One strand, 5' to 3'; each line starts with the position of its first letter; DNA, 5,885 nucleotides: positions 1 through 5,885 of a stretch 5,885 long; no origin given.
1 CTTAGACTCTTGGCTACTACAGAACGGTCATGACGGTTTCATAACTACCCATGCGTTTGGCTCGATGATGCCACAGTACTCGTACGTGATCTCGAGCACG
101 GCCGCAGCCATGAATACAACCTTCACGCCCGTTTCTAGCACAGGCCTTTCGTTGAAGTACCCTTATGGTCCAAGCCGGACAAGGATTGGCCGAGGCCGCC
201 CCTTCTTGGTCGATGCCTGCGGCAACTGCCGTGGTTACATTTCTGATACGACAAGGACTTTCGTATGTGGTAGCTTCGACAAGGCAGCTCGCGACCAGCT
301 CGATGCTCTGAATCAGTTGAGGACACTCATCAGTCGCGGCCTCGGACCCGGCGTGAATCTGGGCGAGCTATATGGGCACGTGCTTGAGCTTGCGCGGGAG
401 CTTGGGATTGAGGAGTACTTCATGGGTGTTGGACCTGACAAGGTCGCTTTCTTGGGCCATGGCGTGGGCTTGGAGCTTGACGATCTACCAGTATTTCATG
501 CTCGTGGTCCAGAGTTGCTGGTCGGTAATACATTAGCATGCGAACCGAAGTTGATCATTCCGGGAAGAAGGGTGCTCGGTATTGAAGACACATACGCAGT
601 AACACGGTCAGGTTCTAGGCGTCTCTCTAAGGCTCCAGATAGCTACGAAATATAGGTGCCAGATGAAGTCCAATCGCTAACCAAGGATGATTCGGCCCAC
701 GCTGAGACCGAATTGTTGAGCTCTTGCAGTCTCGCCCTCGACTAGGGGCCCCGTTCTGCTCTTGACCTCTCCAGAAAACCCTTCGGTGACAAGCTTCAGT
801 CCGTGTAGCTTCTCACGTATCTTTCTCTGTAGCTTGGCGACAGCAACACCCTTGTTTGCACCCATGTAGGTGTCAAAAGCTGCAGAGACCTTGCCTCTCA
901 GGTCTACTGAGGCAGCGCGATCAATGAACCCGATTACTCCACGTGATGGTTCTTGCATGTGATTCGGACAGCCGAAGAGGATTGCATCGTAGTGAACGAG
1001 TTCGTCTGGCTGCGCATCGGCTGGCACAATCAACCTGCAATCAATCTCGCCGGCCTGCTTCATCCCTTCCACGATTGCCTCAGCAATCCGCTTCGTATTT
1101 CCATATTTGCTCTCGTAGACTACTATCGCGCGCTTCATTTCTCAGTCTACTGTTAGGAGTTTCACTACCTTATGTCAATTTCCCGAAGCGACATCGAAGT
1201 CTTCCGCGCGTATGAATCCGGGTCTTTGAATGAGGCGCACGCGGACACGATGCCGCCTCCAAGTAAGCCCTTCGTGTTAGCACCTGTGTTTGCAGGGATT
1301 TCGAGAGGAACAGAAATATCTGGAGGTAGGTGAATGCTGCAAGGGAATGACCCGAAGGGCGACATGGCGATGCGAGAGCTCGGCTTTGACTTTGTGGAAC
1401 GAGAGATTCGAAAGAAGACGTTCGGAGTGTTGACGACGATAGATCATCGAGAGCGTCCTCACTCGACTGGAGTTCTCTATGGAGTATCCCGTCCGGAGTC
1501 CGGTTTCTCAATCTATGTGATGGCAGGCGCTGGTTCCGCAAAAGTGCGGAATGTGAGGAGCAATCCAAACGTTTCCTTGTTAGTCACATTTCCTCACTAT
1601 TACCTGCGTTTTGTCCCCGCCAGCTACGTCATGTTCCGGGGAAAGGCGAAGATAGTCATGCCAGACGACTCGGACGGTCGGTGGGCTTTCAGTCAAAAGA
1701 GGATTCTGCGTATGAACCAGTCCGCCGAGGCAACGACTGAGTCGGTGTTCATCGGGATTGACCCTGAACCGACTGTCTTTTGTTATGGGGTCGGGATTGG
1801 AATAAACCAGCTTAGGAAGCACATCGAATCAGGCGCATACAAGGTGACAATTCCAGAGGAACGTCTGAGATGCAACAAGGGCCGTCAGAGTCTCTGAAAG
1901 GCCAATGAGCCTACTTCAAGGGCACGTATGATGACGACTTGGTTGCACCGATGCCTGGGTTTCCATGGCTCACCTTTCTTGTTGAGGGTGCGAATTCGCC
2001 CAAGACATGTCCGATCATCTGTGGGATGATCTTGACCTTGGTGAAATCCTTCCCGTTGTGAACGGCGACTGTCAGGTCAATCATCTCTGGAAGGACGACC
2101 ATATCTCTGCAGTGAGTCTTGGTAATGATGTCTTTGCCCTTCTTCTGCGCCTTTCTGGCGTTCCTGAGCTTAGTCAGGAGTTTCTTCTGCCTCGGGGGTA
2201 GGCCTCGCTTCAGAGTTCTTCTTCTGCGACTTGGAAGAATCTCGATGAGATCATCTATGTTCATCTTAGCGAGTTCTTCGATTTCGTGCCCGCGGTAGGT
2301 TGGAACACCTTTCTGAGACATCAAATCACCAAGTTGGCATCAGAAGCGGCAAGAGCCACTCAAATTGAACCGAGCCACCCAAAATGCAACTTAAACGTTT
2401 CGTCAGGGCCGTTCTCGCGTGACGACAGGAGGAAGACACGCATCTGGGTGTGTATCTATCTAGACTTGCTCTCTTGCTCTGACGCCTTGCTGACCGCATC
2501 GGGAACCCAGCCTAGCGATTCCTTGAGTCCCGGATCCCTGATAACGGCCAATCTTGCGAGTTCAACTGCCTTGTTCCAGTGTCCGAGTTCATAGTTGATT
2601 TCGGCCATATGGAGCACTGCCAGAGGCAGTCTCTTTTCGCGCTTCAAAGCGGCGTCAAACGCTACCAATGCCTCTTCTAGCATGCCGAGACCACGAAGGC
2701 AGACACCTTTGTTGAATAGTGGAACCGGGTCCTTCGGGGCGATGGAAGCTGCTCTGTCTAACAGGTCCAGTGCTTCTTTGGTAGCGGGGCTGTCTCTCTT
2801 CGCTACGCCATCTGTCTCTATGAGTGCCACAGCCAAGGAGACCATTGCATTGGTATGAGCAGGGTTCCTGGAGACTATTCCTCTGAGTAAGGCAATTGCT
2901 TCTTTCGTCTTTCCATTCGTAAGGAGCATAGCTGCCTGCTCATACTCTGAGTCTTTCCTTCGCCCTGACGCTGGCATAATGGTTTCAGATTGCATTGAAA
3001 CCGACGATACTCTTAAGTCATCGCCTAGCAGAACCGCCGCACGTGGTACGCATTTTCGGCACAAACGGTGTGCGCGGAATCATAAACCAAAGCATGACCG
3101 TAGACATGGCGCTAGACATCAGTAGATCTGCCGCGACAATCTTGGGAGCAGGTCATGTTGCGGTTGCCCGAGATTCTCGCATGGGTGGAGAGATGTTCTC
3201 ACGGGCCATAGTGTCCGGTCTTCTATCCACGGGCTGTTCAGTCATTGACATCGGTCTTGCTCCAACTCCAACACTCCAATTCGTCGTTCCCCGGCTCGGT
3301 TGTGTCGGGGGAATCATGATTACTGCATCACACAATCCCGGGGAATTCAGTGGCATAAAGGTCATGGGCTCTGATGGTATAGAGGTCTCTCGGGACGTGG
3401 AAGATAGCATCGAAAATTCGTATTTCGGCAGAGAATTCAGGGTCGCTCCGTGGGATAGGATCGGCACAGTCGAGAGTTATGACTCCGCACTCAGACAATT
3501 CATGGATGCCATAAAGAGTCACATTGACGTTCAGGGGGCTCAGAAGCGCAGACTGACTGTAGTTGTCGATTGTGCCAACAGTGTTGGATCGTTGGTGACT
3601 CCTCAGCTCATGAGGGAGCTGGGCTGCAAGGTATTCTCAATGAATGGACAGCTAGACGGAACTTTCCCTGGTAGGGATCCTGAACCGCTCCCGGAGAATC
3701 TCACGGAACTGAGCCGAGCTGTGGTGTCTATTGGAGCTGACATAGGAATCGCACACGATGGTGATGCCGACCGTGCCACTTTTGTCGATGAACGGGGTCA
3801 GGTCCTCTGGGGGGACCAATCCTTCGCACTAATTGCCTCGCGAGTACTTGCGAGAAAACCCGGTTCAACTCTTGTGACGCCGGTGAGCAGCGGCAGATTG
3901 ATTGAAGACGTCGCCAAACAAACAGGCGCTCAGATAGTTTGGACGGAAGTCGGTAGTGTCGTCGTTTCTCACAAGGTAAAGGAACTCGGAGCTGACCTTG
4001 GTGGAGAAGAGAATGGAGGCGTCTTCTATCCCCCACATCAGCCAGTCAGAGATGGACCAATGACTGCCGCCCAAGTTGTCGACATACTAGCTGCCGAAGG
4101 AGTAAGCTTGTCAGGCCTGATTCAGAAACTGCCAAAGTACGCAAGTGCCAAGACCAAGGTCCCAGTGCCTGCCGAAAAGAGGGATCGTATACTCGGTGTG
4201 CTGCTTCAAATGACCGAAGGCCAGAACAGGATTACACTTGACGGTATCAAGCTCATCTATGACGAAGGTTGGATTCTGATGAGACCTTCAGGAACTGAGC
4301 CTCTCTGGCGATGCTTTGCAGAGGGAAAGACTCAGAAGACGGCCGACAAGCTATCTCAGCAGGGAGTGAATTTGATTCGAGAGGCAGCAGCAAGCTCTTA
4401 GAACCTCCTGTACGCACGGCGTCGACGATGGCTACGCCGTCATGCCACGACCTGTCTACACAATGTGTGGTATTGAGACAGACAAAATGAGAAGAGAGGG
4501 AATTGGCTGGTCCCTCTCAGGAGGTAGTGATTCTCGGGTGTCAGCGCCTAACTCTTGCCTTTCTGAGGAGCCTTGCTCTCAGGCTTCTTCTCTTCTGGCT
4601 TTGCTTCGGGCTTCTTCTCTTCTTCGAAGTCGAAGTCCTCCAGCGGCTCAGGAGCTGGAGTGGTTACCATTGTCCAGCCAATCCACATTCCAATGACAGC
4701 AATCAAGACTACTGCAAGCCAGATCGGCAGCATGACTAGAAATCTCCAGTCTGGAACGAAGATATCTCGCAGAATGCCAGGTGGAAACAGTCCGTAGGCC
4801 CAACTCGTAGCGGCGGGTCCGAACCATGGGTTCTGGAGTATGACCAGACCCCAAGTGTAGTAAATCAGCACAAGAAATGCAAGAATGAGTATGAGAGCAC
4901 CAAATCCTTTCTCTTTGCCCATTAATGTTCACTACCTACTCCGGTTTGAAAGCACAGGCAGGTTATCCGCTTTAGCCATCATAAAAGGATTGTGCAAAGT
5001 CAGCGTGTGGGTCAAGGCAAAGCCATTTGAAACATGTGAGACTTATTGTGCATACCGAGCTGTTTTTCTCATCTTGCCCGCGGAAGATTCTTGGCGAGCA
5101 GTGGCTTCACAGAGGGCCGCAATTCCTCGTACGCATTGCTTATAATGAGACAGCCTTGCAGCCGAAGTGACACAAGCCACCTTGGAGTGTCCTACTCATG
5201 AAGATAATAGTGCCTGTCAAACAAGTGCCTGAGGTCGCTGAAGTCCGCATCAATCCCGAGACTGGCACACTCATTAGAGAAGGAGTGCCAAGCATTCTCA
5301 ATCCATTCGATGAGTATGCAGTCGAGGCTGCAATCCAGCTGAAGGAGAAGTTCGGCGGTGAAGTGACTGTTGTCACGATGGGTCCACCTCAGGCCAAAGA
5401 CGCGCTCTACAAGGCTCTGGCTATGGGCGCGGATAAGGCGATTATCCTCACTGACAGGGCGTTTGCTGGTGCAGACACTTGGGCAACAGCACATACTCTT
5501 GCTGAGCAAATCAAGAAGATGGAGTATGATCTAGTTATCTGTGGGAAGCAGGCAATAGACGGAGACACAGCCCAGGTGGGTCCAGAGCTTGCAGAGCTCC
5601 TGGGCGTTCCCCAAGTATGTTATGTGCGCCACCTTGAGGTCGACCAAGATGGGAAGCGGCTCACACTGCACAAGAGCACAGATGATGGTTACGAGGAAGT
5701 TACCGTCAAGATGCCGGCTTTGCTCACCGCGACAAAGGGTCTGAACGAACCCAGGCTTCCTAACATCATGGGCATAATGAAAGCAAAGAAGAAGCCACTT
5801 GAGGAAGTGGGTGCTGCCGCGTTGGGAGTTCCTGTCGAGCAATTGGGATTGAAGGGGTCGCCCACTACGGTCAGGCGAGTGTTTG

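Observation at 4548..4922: Archaeal DPM2-like membrane protein, a candidate eukaryote-type glycosylation subunit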

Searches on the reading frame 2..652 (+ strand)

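Call 4: search_protein_families(library=pfam, proteins=[window:2-652:+], max_evalue=1)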
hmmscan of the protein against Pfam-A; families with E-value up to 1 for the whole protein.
window:2-652:+ (217 aa): 1 family
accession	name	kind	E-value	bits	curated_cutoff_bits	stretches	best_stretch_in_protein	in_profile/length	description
PF00557.29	Peptidase_M24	-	4.2e-28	99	23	1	36-201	44-207/208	Metallopeptidase family M24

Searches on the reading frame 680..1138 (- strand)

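Call 4: search_protein_families(library=pfam, proteins=[window:680-1138:-], max_evalue=1)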
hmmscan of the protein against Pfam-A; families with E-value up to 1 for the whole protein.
window:680-1138:- (153 aa): 5 families
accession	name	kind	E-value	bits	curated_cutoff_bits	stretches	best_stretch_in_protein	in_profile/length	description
PF12724.12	Flavodoxin_5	-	5e-11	43.6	27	1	5-125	1-118/145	Flavodoxin domain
PF00258.30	Flavodoxin_1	-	8e-09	36.2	25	1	6-119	1-123/143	Flavodoxin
PF03358.20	FMN_red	-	1.3e-05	25.2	24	1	49-109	70-133/152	NADPH-dependent FMN reductase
PF12641.12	Flavodoxin_3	-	0.00013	22.3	27.5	1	6-65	2-56/160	Flavodoxin domain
PF03903.18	Phage_T4_gp36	-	0.08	13.4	26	1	68-125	63-114/131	Phage T4 tail fibre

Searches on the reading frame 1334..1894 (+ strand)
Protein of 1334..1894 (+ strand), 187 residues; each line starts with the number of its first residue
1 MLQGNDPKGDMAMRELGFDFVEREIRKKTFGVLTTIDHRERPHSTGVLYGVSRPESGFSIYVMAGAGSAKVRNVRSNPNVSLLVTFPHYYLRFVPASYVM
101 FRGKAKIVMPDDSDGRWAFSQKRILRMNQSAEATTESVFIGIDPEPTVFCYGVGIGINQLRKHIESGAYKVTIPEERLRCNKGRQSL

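Call 4: search_protein_families(library=pfam, proteins=[window:1334-1894:+], max_evalue=1)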
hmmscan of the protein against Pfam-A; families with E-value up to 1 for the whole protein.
window:1334-1894:+ (187 aa): 2 families
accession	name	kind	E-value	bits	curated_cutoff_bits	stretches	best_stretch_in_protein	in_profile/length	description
PF01243.27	PNPOx_N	-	2.8e-11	44.3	28.1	1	22-125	6-91/120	Pyridoxamine 5'-phosphate oxidase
PF16242.11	Pyrid_ox_like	-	0.1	12.6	28.8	1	24-108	9-85/149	Pyridoxamine 5'-phosphate oxidase like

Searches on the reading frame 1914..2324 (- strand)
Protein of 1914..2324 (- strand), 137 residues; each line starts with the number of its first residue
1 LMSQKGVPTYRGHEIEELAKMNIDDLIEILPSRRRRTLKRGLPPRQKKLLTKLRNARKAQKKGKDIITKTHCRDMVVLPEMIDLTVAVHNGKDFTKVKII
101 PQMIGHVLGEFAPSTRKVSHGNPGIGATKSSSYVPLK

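Call 4: search_protein_families(library=pfam, proteins=[window:1914-2324:-], max_evalue=1)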
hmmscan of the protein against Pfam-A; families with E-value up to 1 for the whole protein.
window:1914-2324:- (137 aa): 1 family
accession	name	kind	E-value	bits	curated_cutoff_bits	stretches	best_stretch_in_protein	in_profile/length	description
PF00203.26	Ribosomal_S19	-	2.2e-29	101.5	27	1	36-120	1-81/81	Ribosomal protein S19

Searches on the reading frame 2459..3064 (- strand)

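Call 4: search_protein_families(library=pfam, proteins=[window:2459-3064:-], max_evalue=1)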
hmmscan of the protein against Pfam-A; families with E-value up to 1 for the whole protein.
window:2459-3064:- (202 aa): 17 families
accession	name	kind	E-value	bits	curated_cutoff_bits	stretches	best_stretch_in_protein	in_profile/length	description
PF14559.12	TPR_19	-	4.3e-14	53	25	3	47-85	1-39/68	Tetratricopeptide repeat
PF07719.23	TPR_2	-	1.9e-12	46.7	27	2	116-143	4-31/34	Tetratricopeptide repeat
PF13428.12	TPR_14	-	8.1e-11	41.9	23.5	2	44-78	8-42/44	Tetratricopeptide repeat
PF13432.12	TPR_16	-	1.2e-09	38.9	32.7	2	47-113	7-65/65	Tetratricopeptide repeat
PF00515.34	TPR_1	-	1.7e-09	37.5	27.8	1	116-142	4-30/34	Tetratricopeptide repeat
PF12895.13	ANAPC3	-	3.2e-08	34.2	27.2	2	95-168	5-77/82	Anaphase-promoting complex, cyclosome, subunit 3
PF13431.12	TPR_17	-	2.1e-07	31.1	24.4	1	101-133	1-33/34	Tetratricopeptide repeat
PF13174.12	TPR_6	-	2.8e-07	31.2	26.3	0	116-142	3-29/33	Tetratricopeptide repeat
PF24575.1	TPR_Slam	-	3.6e-05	24.6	35.2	1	40-84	50-94/104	Surface lipoprotein assembly modifier, N-terminal TPR repeats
PF13181.12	TPR_8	-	6e-05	23.3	25.7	1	116-143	4-31/34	Tetratricopeptide repeat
PF13371.12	TPR_9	-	0.00012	22.4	35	1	96-143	12-59/73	Tetratricopeptide repeat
PF25064.1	ARM_TT21_5th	-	0.00017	22.3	27.8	1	47-156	11-115/117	TT21 fifth ARM repeats domain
PF13424.12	TPR_12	-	0.00059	20.4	30.1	2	118-171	8-69/77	Tetratricopeptide repeat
PF13414.12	TPR_11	-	0.0015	18.6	26.8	0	126-161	7-42/42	TPR repeat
PF25058.1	ARM_TT21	-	0.083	13.3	27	1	43-78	100-135/155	Tetratricopeptide repeat protein 21 ARM repeat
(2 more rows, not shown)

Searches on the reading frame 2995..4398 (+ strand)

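Call 4: search_protein_families(library=pfam, proteins=[window:2995-4398:+], max_evalue=1)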
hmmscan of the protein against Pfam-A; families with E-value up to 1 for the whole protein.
window:2995-4398:+ (468 aa): 5 families
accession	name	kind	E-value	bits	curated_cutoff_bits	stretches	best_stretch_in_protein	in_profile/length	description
PF02878.22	PGM_PMM_I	-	1.6e-41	141.7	22.5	1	19-148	2-136/138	Phosphoglucomutase/phosphomannomutase, alpha/beta/alpha domain I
PF02879.22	PGM_PMM_II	-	1.2e-27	96.8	29.3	1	168-268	2-103/103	Phosphoglucomutase/phosphomannomutase, alpha/beta/alpha domain II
PF02880.22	PGM_PMM_III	-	7e-24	84.6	20.7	1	272-381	1-114/115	Phosphoglucomutase/phosphomannomutase, alpha/beta/alpha domain III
PF00408.26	PGM_PMM_IV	-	3.1e-09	37.2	23.1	1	400-456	19-64/68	Phosphoglucomutase/phosphomannomutase, C-terminal domain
PF18401.7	Thioredoxin_13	-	0.067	13.5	26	1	371-421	34-85/136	Thioredoxin-like domain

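Call 82: search_protein_families(library=ncbifam, proteins=[window:2995-4398:+], max_evalue=1e-8)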
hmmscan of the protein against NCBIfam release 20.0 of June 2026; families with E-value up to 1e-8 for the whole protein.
window:2995-4398:+ (468 aa): 6 families
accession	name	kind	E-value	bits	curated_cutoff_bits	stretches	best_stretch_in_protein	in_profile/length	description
TIGR03990.1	Arch_GlmM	equivalog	3.1e-164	547.1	439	1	19-460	2-443/444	phosphoglucosamine mutase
TIGR01455.1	glmM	equivalog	1.5e-80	271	447.55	1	21-461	1-440/442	phosphoglucosamine mutase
NF046027.1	PhglucPhmanMutPgmG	equivalog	3e-69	233.8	600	1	25-456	14-445/460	phosphoglucomutase/phosphomannomutase PgmG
NF007088.0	PRK09542.1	equivalog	2.3e-67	228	618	1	16-462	7-454/456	phosphomannomutase/phosphoglucomutase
NF011943.0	PRK15414.1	subfamily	7.3e-35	120.9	801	1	20-447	6-439/456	phosphomannomutase CpsG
NF005737.0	PRK07564.1-1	equivalog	1e-09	37.6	378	0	85-377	86-401/543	alpha-D-glucose phosphate-specific phosphoglucomutase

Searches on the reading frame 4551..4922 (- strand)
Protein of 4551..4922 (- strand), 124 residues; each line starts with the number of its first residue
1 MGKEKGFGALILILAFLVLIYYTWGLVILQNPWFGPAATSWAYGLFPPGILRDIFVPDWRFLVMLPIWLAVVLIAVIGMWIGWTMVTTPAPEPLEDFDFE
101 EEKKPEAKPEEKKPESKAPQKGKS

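Call 4: search_protein_families(library=pfam, proteins=[window:4551-4922:-], max_evalue=1)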
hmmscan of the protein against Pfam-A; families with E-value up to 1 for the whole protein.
window:4551-4922:- (124 aa): 4 families
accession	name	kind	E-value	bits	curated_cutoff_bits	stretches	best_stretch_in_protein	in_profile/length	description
PF07297.17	DPM2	-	0.00039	21.1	27.3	1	55-87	39-71/75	Dolichol phosphate-mannose biosynthesis regulatory protein (DPM2)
PF05620.16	TMEM208_SND2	-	0.067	13.5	22.9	1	67-120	115-160/167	SRP-independent targeting protein 2/TMEM208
PF08510.17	PIG-P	-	0.53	10.6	39.3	0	20-104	19-87/121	PIG-P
PF14155.11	DUF4307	-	0.66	10.3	27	0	67-88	6-27/111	Domain of unknown function (DUF4307)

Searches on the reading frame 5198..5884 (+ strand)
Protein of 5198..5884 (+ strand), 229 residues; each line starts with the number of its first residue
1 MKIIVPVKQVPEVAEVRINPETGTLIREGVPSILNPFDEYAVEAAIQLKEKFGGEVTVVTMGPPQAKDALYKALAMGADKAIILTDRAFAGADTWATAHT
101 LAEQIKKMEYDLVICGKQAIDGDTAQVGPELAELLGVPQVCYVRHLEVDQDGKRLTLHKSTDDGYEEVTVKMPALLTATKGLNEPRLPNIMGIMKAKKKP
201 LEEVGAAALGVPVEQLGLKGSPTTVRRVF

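Call 4: search_protein_families(library=pfam, proteins=[window:5198-5884:+], max_evalue=1)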
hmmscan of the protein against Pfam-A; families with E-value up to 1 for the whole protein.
window:5198-5884:+ (229 aa): 2 families
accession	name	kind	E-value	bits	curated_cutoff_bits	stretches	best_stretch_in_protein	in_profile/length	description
PF01012.27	ETF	-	1.1e-54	185.4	26.7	1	23-208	2-180/181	Electron transfer flavoprotein domain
PF00582.32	Usp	-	0.045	14.7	24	0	38-81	15-58/141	Universal stress protein family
